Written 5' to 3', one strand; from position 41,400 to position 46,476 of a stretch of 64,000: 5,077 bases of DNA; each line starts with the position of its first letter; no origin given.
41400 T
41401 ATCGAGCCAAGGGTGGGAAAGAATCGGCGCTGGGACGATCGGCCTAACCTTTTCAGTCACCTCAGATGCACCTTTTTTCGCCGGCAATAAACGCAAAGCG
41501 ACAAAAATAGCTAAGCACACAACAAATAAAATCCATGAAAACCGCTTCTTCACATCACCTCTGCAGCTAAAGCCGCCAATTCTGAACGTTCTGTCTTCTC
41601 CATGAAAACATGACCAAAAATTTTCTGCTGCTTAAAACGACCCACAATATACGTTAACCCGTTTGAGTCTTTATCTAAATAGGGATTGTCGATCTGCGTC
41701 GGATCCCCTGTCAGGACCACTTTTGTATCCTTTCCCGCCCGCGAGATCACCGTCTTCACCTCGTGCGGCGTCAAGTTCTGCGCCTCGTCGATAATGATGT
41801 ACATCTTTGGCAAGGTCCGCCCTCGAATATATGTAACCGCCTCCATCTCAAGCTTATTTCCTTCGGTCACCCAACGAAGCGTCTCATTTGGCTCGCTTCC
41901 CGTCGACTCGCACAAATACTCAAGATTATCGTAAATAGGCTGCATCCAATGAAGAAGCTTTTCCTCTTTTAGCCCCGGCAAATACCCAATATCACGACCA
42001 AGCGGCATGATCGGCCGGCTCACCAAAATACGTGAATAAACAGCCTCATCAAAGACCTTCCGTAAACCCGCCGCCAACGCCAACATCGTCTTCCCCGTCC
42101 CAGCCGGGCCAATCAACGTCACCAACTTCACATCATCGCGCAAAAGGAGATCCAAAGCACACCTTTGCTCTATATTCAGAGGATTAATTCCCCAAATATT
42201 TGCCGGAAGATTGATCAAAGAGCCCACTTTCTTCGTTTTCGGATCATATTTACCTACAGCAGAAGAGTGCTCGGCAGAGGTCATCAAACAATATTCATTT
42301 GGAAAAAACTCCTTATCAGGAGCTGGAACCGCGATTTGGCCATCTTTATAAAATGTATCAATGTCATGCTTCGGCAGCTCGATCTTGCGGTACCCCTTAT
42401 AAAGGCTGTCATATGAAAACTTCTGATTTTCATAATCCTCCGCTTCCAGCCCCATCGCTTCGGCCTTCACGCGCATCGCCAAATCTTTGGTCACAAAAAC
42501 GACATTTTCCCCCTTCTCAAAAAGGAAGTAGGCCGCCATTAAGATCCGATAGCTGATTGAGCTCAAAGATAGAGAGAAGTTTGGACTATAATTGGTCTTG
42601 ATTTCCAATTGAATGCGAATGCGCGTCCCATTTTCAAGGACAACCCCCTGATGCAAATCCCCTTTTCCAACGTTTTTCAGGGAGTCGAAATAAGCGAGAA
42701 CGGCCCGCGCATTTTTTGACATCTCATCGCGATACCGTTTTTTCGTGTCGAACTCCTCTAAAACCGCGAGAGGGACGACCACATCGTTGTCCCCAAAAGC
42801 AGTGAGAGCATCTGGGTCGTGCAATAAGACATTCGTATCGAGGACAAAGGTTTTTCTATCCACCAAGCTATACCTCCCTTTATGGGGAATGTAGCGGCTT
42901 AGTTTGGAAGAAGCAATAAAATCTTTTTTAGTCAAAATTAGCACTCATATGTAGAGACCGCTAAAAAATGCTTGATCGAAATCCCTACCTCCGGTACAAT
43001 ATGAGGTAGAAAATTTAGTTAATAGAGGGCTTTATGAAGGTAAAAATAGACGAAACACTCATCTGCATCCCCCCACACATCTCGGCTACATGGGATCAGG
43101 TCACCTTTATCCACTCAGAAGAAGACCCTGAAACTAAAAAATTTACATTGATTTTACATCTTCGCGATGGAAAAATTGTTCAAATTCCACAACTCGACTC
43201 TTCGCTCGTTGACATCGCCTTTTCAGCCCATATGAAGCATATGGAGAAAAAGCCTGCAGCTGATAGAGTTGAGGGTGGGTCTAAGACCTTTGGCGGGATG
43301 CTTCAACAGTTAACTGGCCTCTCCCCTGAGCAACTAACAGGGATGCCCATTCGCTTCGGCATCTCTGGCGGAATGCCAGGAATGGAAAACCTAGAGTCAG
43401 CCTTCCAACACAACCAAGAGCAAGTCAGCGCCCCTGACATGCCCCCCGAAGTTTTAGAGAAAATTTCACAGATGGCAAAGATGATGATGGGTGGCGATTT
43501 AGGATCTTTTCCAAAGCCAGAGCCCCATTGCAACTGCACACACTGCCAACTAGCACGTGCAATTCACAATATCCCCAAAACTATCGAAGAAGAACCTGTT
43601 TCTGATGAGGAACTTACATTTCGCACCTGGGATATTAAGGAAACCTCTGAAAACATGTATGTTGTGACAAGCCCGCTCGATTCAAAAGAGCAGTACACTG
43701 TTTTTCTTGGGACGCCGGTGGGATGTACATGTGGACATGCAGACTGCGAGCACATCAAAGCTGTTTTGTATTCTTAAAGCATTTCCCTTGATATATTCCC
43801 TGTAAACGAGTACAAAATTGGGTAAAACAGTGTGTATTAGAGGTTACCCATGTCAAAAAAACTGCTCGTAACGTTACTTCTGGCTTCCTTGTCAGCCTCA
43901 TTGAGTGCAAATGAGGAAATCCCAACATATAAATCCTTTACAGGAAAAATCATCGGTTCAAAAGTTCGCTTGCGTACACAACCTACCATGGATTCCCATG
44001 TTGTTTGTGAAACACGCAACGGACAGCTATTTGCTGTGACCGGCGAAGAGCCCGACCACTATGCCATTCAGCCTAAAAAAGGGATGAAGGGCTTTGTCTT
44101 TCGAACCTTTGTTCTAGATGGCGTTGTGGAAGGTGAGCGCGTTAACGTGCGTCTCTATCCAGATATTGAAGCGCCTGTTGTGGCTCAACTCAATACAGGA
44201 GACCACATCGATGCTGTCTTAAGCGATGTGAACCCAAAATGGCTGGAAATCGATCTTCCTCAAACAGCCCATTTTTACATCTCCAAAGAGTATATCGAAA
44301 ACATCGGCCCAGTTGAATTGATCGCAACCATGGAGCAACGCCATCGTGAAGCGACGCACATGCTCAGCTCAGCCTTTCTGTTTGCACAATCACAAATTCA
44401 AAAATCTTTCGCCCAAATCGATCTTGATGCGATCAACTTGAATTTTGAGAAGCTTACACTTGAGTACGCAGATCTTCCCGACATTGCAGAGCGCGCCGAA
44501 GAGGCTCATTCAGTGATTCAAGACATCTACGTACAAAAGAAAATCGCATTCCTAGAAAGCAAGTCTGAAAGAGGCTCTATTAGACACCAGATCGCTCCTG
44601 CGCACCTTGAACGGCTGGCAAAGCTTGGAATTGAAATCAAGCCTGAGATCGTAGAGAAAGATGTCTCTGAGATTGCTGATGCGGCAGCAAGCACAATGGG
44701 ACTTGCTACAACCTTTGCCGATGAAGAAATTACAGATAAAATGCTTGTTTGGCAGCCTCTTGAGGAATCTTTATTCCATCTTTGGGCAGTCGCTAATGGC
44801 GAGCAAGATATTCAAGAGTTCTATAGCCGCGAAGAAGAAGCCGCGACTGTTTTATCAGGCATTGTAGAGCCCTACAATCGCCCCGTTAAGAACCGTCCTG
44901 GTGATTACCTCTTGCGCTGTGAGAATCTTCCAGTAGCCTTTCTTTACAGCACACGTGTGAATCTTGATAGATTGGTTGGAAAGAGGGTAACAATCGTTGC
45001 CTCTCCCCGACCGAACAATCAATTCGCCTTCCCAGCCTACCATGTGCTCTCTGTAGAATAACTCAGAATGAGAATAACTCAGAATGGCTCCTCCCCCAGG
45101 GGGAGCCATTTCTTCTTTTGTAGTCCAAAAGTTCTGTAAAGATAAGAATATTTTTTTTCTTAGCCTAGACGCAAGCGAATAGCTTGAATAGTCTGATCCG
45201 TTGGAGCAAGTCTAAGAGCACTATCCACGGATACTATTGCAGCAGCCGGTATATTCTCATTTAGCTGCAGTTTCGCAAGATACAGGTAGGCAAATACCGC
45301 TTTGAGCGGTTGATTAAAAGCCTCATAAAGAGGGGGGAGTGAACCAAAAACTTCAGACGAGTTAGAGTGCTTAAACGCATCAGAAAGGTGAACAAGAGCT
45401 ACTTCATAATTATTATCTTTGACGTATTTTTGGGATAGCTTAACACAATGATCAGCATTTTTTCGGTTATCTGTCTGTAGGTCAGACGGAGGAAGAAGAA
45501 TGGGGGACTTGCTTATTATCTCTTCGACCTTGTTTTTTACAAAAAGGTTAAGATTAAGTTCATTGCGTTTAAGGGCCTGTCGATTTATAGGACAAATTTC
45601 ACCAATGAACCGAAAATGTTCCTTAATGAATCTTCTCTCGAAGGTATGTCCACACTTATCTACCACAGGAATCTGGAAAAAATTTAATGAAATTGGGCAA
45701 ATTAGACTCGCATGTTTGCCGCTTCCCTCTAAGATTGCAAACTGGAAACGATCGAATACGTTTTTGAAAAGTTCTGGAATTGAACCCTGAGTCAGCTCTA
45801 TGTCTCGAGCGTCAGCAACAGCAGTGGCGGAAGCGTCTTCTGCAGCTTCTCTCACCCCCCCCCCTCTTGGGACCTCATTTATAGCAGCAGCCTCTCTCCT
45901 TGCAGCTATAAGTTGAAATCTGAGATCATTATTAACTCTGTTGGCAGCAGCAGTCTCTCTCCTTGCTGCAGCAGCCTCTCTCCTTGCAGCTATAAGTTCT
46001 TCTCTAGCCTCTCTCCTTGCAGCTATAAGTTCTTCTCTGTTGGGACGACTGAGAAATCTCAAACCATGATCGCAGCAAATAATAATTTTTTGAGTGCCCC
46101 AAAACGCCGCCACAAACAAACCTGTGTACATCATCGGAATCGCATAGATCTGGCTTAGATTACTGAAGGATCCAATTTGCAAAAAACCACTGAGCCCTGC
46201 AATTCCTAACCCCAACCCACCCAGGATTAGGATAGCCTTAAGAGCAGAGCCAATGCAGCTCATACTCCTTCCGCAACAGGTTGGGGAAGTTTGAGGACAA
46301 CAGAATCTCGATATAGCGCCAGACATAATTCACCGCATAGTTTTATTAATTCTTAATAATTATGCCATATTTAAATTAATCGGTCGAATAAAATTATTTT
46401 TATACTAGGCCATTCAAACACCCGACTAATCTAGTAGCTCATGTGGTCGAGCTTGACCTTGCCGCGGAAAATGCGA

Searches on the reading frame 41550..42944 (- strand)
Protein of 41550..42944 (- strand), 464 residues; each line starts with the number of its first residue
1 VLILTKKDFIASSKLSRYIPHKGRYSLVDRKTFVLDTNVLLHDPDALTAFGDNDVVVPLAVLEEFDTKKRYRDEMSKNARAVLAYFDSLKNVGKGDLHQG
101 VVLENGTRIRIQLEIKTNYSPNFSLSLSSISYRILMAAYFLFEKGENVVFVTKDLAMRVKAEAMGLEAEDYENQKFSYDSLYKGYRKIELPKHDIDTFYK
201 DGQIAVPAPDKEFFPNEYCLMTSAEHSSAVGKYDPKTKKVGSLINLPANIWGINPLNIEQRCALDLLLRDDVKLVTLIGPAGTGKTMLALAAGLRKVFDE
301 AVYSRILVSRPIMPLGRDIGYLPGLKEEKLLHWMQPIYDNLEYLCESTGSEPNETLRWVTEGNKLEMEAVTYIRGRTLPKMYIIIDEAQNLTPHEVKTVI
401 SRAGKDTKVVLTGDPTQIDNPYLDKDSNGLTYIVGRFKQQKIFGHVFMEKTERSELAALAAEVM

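Call 63: search_protein_families(library=pfam, proteins=[window:41550-42944:-], max_evalue=0.001)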
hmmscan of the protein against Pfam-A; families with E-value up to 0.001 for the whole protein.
window:41550-42944:- (464 aa): 7 families
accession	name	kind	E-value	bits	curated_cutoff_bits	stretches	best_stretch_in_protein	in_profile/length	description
PF02562.22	PhoH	-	3e-46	157.9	27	1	253-455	2-195/205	PhoH-like protein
PF13638.12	PIN_4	-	3.8e-27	95.6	21.9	1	33-172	1-132/132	PIN domain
PF13604.12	AAA_30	-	3.4e-10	40.4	27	1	256-418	2-128/191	AAA domain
PF13401.12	AAA_22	-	2e-06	28.6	27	1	273-418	6-126/130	AAA domain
PF13245.12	AAA_19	-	3.4e-06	27.7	25.1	0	353-418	65-129/134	AAA domain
PF25199.1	nSTAND_NTPase5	-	0.00016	22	34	0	269-309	38-77/145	Novel STAND NTPase 5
PF13086.12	AAA_11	-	0.00052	20.3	27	0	382-417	216-249/257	AAA domain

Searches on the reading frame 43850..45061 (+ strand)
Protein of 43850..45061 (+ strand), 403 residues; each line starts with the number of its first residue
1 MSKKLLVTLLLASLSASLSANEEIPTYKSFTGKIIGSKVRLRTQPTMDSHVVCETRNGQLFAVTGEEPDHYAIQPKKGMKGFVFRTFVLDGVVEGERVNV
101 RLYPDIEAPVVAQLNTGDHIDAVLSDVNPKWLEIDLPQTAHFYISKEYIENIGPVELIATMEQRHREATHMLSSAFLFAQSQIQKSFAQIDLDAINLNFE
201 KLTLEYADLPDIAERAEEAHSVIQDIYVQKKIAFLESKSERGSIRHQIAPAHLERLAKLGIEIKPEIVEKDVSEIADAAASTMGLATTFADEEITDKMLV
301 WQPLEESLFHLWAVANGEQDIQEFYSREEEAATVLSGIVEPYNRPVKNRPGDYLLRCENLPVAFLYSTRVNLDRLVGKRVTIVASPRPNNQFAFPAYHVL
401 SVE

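Call 63: search_protein_families(library=pfam, proteins=[window:43850-45061:+], max_evalue=0.001)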
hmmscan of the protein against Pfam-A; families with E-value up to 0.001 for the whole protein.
window:43850-45061:+ (403 aa): 1 family
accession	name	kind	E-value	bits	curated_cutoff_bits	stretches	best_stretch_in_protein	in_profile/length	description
PF08239.17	SH3_3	-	1.8e-10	41.3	27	1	38-87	2-52/54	Bacterial SH3 domain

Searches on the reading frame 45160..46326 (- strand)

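Call 63: search_protein_families(library=pfam, proteins=[window:45160-46326:-], max_evalue=0.001)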
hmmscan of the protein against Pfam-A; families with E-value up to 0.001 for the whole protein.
window:45160-46326:- (388 aa): 3 families
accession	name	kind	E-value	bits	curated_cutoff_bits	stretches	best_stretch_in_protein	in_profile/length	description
PF04564.21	U-box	-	4.1e-10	40.1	21.4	1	208-272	5-69/73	U-box domain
PF11789.14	zf-Nse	-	3.7e-07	30.3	27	1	203-247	7-53/57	Zinc-finger of the MIZ type in Nse subunit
PF13445.12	zf-RING_UBOX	-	5.9e-05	23.4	25.2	1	210-234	1-25/39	RING-type zinc-finger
